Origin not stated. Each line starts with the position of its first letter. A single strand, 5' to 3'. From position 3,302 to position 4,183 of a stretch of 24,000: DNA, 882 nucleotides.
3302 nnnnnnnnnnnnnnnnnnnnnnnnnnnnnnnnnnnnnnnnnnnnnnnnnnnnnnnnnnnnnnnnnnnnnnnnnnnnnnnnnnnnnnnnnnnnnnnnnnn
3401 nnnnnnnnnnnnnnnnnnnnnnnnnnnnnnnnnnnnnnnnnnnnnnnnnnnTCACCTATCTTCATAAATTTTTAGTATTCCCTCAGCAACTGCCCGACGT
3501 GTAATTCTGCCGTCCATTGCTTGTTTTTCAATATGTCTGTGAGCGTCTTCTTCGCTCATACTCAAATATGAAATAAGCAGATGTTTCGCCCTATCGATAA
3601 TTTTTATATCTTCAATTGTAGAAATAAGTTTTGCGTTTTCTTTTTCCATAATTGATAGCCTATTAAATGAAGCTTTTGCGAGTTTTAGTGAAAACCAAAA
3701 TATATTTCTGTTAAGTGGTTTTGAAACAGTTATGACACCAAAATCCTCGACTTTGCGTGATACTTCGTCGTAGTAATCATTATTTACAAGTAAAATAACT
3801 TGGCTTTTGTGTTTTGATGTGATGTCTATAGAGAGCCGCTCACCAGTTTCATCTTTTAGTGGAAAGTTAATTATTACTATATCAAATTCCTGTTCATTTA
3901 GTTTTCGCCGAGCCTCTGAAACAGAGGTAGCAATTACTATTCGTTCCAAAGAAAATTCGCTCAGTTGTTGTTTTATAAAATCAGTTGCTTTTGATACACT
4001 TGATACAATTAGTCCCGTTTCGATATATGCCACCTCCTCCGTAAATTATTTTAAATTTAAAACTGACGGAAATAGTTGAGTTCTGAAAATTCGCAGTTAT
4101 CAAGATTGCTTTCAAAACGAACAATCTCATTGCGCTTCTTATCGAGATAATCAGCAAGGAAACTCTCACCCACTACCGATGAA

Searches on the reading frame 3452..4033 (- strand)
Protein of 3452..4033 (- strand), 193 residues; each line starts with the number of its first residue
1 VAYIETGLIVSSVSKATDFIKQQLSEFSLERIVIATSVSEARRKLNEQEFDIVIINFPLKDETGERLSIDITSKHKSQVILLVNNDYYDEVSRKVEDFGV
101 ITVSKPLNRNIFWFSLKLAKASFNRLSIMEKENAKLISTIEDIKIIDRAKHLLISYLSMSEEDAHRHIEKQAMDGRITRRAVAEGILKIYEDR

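Call 6: search_protein_families(library=pfam, proteins=[window:3452-4033:-])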
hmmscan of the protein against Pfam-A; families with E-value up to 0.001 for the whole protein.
window:3452-4033:- (193 aa): 2 families
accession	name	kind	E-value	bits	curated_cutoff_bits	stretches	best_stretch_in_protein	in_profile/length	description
PF03861.19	ANTAR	-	7.5e-14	51.7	27.3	1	136-187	3-54/54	ANTAR domain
PF00072.30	Response_reg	-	1.8e-05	25.3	30.2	1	15-109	9-103/111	Response regulator receiver domain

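Call 19: find_homologous_proteins(query=window:3452-4033:-, max_evalue=1e-10)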
Query window:3452-4033:- (193 aa): 240 proteins with E <= 1e-10 among 348 candidates; the best 120 are listed.
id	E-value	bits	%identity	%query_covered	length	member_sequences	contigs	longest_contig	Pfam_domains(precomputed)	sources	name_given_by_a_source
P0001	1.4e-114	398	100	100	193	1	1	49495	PF03861.20,PF00072.31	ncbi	-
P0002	6.4e-96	337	86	100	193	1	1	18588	PF03861.20,PF00072.31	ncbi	-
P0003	1.7e-94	332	82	98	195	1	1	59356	PF03861.20,PF00072.31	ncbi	-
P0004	1.0e-87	310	77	100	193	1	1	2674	PF03861.20,PF00072.31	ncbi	-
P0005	2.2e-65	238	60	98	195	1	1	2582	PF03861.20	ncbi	-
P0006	1.1e-64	235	60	99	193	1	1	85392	PF03861.20,PF00072.31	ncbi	-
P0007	2.7e-64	234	59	98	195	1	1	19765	PF03861.20,PF00072.31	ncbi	-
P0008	1.0e-62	229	61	98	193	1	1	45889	PF03861.20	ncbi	-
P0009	5.4e-62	227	62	88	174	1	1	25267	PF03861.20,PF00072.31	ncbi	-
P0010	1.3e-61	225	63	88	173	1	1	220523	PF03861.20,PF00072.31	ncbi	-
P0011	5.0e-61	224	61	97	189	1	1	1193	PF03861.20,PF00072.31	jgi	jgi:response regulator NasT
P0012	6.7e-61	223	63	88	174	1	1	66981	PF03861.20,PF00072.31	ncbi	-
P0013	1.0e-60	223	63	83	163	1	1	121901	PF03861.20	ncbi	-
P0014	7.2e-60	220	59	98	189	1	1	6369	PF03861.20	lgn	-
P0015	1.0e-59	219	59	98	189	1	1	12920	PF03861.20,PF00072.31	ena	-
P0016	1.1e-59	219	59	97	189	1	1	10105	PF03861.20,PF00072.31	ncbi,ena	-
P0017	1.6e-59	219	58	98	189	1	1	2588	PF03861.20,PF00072.31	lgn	-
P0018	1.9e-59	218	57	98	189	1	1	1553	PF03861.20,PF00072.31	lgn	-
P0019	7.1e-59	217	58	98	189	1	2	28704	PF03861.20,PF00072.31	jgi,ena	-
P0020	8.4e-59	216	55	97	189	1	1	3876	PF03861.20,PF00072.31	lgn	-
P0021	9.0e-59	216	59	98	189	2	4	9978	PF03861.20,PF00072.31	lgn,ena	-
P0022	9.2e-59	216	56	98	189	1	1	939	PF03861.20,PF00072.31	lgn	-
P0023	9.4e-59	216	57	98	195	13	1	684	PF03861.20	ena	-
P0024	2.5e-58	215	58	98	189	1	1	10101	PF03861.20,PF00072.31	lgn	-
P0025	4.9e-58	214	57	98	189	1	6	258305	PF03861.20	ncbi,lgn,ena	-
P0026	6.2e-58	213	56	98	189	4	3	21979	PF03861.20,PF00072.31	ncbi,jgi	jgi:response regulator NasT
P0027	8.7e-58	213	59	96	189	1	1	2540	PF03861.20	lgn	-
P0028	1.1e-57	213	57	98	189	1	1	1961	PF03861.20,PF00072.31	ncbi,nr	ncbi:MAG TPA: ANTAR domain-containing protein [Firmicutes bacterium]|nr:ANTAR domain-containing prot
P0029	1.1e-57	213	56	97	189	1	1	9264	PF03861.20,PF00072.31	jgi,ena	-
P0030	1.1e-57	213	58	98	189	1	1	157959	PF03861.20,PF00072.31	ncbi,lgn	-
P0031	1.4e-57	212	58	98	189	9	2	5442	PF03861.20,PF00072.31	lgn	-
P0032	2.1e-57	212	58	98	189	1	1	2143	PF03861.20,PF00072.31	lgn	-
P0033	3.5e-57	211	57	98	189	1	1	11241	PF03861.20,PF00072.31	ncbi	-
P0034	4.3e-57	211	56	98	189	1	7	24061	PF03861.20,PF00072.31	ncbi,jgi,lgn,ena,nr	ncbi:MAG: ANTAR domain-containing protein [Firmicutes bacterium]|nr:ANTAR domain-containing protein 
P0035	6.1e-57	210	57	98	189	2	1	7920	PF03861.20,PF00072.31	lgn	-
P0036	6.6e-57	210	58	92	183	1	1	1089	PF03861.20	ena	-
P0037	6.7e-57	210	56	98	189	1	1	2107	PF03861.20,PF00072.31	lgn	-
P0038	7.0e-57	210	58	97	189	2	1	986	PF03861.20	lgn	-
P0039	7.3e-57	210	56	98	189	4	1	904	PF03861.20,PF00072.31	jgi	-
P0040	1.1e-56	209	56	98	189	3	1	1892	PF03861.20,PF00072.31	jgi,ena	-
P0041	1.7e-56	209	56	98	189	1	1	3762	PF03861.20,PF00072.31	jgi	jgi:AmiR/NasT family two-component response regulator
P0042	1.9e-56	209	56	98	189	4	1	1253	PF03861.20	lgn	-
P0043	2.1e-56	209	56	96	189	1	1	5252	PF03861.20,PF00072.31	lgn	-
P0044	2.2e-56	208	54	98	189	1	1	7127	PF03861.20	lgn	-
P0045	3.5e-56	208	55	98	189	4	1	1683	PF03861.20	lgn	-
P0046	3.8e-56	208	54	98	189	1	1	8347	PF03861.20,PF00072.31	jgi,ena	jgi:AmiR/NasT family two-component response regulator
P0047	4.4e-56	207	55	98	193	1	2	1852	PF03861.20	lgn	-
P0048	6.1e-56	207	56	98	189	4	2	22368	PF03861.20,PF00072.31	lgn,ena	-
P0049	6.8e-56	207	56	97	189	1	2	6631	PF03861.20,PF00072.31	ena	-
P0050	8.1e-56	207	54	98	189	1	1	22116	PF03861.20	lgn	-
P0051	9.8e-56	206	56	96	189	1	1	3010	PF03861.20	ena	-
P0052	1.5e-55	206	56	98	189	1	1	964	PF03861.20,PF00072.31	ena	-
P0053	1.5e-55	206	55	98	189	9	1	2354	PF03861.20,PF00072.31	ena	-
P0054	1.6e-55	206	54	98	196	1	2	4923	PF03861.20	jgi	-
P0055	1.8e-55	205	57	98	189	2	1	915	PF03861.20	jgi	-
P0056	2.1e-55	205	54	98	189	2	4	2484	PF03861.20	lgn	-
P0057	2.3e-55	205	54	98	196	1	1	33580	PF03861.20,PF00072.31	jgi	-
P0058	2.4e-55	205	55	98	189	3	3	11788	PF03861.20,PF00072.31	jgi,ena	-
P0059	2.7e-55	205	56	98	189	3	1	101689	PF03861.20,PF00072.31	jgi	-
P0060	3.3e-55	205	53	98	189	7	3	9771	PF03861.20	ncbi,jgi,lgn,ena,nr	ncbi:MAG: ANTAR domain-containing protein [Eubacteriales bacterium]|nr:ANTAR domain-containing prote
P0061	3.3e-55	205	56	98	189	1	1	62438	PF03861.20,PF00072.31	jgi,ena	-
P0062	3.4e-55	205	55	98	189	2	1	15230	PF03861.20,PF00072.31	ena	-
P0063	4.3e-55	204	60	84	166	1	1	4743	PF03861.20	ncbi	-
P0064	5.0e-55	204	55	97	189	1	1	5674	PF03861.20,PF00072.31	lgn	-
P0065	5.6e-55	204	55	97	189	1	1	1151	PF03861.20,PF00072.31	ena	-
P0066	8.4e-55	203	56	98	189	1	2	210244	PF03861.20,PF00072.31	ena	-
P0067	9.5e-55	203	54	98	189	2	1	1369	PF03861.20,PF00072.31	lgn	-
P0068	1.4e-54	203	56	98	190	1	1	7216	PF03861.20,PF00072.31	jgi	-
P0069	1.4e-54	203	54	98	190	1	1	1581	PF03861.20,PF00072.31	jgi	jgi:response regulator NasT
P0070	2.0e-54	202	54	97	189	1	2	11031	PF03861.20,PF00072.31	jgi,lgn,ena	-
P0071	2.1e-54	202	57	97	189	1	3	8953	PF03861.20,PF00072.31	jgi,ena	jgi:response regulator NasT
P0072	2.2e-54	202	51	98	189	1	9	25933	PF03861.20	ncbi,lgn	ncbi:MAG: ANTAR domain-containing protein [Clostridia bacterium]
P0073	2.3e-54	202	52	98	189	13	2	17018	PF03861.20,PF00072.31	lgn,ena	-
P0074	3.3e-54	201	53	98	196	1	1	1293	PF03861.20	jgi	-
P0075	3.3e-54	201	53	98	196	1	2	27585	PF03861.20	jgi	-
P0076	5.0e-54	201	53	98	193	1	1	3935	PF03861.20,PF00072.31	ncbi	-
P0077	6.2e-54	200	53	98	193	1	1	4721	PF03861.20,PF00072.31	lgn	-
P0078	6.7e-54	200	53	98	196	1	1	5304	PF03861.20,PF00072.31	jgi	-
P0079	7.2e-54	200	55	98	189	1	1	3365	PF03861.20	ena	-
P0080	8.0e-54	200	54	98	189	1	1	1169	PF03861.20,PF00072.31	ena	-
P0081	8.6e-54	200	53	98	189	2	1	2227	PF03861.20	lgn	-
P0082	8.7e-54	200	53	98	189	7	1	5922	PF03861.20,PF00072.31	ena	-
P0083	1.1e-53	200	54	97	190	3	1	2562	PF03861.20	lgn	-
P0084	1.5e-53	199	54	97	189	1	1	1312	PF03861.20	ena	-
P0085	1.8e-53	199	55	97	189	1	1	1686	PF03861.20,PF00072.31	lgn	-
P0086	2.3e-53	199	50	98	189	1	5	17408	PF03861.20,PF00072.31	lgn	-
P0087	2.6e-53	198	56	98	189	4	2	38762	PF03861.20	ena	-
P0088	2.8e-53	198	53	98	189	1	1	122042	PF03861.20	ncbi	-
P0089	3.6e-53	198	55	98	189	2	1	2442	PF03861.20,PF00072.31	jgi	-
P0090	3.9e-53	198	55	97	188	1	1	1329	PF03861.20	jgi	jgi:response regulator NasT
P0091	4.4e-53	198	53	98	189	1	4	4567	PF03861.20,PF00072.31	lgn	-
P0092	4.4e-53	198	51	98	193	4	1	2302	PF03861.20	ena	-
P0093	4.9e-53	198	56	98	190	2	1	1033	PF03861.20,PF00072.31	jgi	-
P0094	5.5e-53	197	53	97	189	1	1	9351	PF03861.20,PF00072.31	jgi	-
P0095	5.7e-53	197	52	98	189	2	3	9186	PF03861.20,PF00072.31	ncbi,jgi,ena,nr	ncbi:MAG: response regulator [Candidatus Fibromonas sp.]|jgi:response regulator NasT|nr:response reg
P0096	6.2e-53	197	55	95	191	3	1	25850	PF03861.20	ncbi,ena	-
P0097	7.4e-53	197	52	98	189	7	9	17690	PF03861.20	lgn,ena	-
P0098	8.9e-53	197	54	98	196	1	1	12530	PF03861.20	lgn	-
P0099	1.1e-52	196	54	98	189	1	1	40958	PF03861.20,PF00072.31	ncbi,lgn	-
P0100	1.8e-52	196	53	97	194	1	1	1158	PF03861.20,PF00072.31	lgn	-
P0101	2.5e-52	195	53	98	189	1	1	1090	PF03861.20,PF00072.31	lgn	-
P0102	3.2e-52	195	51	98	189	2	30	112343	PF03861.20,PF00072.31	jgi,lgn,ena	-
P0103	3.6e-52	195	52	98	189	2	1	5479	PF03861.20,PF00072.31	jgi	jgi:response regulator NasT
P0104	4.6e-52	194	53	97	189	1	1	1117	PF03861.20,PF00072.31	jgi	jgi:response regulator NasT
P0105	4.9e-52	194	53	98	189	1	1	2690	PF03861.20,PF00072.31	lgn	-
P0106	5.8e-52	194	52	98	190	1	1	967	PF03861.20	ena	-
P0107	8.4e-52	194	52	98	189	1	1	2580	PF03861.20,PF00072.31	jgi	jgi:response regulator NasT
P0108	9.1e-52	193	53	98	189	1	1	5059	PF03861.20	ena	-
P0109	9.3e-52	193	51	98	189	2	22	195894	PF03861.20,PF00072.31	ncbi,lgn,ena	-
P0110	9.7e-52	193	53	98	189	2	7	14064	PF03861.20,PF00072.31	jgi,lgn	jgi:AmiR/NasT family two-component response regulator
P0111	1.2e-51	193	52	98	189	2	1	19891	PF03861.20,PF00072.31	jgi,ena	-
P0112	1.3e-51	193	50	97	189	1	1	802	PF03861.20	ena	-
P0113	2.9e-51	192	50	98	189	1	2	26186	PF03861.20,PF00072.31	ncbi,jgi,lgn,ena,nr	ncbi:MAG: ANTAR domain-containing protein [Oscillospiraceae bacterium]|nr:ANTAR domain-containing pr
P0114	3.0e-51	192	52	98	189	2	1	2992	PF03861.20,PF00072.31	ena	-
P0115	3.1e-51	192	56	98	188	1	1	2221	PF03861.20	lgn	-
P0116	3.9e-51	191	54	98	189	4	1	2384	PF03861.20,PF00072.31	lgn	-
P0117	5.8e-51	191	54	97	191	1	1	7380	PF03861.20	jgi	jgi:response regulator NasT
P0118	6.0e-51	191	53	98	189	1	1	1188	PF03861.20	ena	-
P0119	6.7e-51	191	49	98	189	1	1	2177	PF03861.20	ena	-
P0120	6.8e-51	191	52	98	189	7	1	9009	PF03861.20,PF00072.31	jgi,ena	-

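Call 21: find_related_loci(query=A1, collection=genome_contigs, flank=6000)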
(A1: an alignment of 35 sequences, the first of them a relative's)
Query A1 (193 aa) in genome_contigs; peptide patterns used: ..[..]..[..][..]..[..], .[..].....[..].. (x = any residue, [..] = any of these).
600 stretches matched a pattern (row limit reached: there are more); 584 encode a relative of the query (tblastn E <= 1e-3); the best 80 are kept; 80 distinct loci.
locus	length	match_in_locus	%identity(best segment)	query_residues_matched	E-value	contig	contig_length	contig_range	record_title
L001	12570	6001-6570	82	4-193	6e-105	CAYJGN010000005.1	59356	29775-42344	MAG TPA_asm: uncultured Oscillospiraceae bacterium isolate ERP123703_co2_4 genome assembly, contig: NODE_210_length_5935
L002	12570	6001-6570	65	4-193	1e-82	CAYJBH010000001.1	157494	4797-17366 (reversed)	MAG TPA_asm: uncultured Oscillospiraceae bacterium isolate ERP123703_co1_269 genome assembly, contig: NODE_51_length_157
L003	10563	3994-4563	59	4-193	6e-75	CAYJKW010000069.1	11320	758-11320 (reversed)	MAG TPA_asm: uncultured Oscillospiraceae bacterium isolate ERP123703_co3_282 genome assembly, contig: NODE_7026_length_1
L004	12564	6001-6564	61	4-191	3e-74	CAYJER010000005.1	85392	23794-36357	MAG TPA_asm: uncultured Eubacteriales bacterium isolate ERP123703_co2_141 genome assembly, contig: NODE_77_length_85392_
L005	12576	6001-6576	57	1-192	2e-74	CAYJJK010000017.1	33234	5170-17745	MAG TPA_asm: uncultured Oscillospiraceae bacterium isolate ERP123703_co3_144 genome assembly, contig: NODE_1395_length_3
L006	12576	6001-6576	57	1-192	2e-74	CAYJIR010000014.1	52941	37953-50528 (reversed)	MAG TPA_asm: uncultured Oscillospiraceae bacterium isolate ERP123703_co3_13 genome assembly, contig: NODE_604_length_529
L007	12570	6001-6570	59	4-193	8e-73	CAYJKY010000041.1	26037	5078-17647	MAG TPA_asm: uncultured Oscillospiraceae bacterium isolate ERP123703_co3_287 genome assembly, contig: NODE_2087_length_2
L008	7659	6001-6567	59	4-192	4e-73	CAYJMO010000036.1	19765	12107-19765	MAG TPA_asm: uncultured Oscillospiraceae bacterium isolate ERP123703_co5_276 genome assembly, contig: NODE_1411_length_1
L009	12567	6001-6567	61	3-191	3e-71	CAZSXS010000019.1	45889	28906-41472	MAG TPA_asm: uncultured Defluviitaleaceae bacterium isolate SRP242652_co4_126 genome assembly, contig: NODE_426_length_4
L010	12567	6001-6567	56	4-192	2e-69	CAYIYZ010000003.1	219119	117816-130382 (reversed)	MAG TPA_asm: uncultured Oscillospiraceae bacterium isolate ERP123703_co1_206 genome assembly, contig: NODE_25_length_219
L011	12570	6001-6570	59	3-192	1e-69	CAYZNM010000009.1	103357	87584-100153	MAG TPA_asm: uncultured Eubacteriales bacterium isolate SRP242652_co1_111 genome assembly, contig: NODE_166_length_10335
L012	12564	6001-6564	57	4-191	1e-68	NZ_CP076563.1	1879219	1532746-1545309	Christensenella sp. MSJ-20 chromosome, complete genome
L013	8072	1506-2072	59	4-192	2e-68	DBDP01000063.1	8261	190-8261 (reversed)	MAG TPA_asm: Clostridiales bacterium UBA929 UBA929_contig_73961, whole genome shotgun sequence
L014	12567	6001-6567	57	4-192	4e-67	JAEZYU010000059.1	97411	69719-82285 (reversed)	MAG: Bacillota bacterium isolate OH_PFB_25 k127_1491955, whole genome shotgun sequence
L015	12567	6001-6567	55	4-192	3e-66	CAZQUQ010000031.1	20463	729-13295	MAG TPA_asm: uncultured Oscillospiraceae bacterium isolate SRP167436_co1_27 genome assembly, contig: NODE_4049_length_20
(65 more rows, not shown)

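Call 47: search_solved_structures(query=window:3452-4033:-, max_evalue=0.01, show_alignments=3)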
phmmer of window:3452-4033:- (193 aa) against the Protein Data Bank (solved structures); distinct sequences matched with E-value up to 0.01: 3.
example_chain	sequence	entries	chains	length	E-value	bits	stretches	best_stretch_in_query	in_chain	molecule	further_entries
1s8n_A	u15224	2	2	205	3.8e-12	49.8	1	38-188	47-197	putative antiterminator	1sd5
6wsh_A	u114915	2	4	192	0.0014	21.9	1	49-187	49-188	Response regulator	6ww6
4akk_A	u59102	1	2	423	0.0023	21.2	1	118-187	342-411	NITRATE REGULATORY PROTEIN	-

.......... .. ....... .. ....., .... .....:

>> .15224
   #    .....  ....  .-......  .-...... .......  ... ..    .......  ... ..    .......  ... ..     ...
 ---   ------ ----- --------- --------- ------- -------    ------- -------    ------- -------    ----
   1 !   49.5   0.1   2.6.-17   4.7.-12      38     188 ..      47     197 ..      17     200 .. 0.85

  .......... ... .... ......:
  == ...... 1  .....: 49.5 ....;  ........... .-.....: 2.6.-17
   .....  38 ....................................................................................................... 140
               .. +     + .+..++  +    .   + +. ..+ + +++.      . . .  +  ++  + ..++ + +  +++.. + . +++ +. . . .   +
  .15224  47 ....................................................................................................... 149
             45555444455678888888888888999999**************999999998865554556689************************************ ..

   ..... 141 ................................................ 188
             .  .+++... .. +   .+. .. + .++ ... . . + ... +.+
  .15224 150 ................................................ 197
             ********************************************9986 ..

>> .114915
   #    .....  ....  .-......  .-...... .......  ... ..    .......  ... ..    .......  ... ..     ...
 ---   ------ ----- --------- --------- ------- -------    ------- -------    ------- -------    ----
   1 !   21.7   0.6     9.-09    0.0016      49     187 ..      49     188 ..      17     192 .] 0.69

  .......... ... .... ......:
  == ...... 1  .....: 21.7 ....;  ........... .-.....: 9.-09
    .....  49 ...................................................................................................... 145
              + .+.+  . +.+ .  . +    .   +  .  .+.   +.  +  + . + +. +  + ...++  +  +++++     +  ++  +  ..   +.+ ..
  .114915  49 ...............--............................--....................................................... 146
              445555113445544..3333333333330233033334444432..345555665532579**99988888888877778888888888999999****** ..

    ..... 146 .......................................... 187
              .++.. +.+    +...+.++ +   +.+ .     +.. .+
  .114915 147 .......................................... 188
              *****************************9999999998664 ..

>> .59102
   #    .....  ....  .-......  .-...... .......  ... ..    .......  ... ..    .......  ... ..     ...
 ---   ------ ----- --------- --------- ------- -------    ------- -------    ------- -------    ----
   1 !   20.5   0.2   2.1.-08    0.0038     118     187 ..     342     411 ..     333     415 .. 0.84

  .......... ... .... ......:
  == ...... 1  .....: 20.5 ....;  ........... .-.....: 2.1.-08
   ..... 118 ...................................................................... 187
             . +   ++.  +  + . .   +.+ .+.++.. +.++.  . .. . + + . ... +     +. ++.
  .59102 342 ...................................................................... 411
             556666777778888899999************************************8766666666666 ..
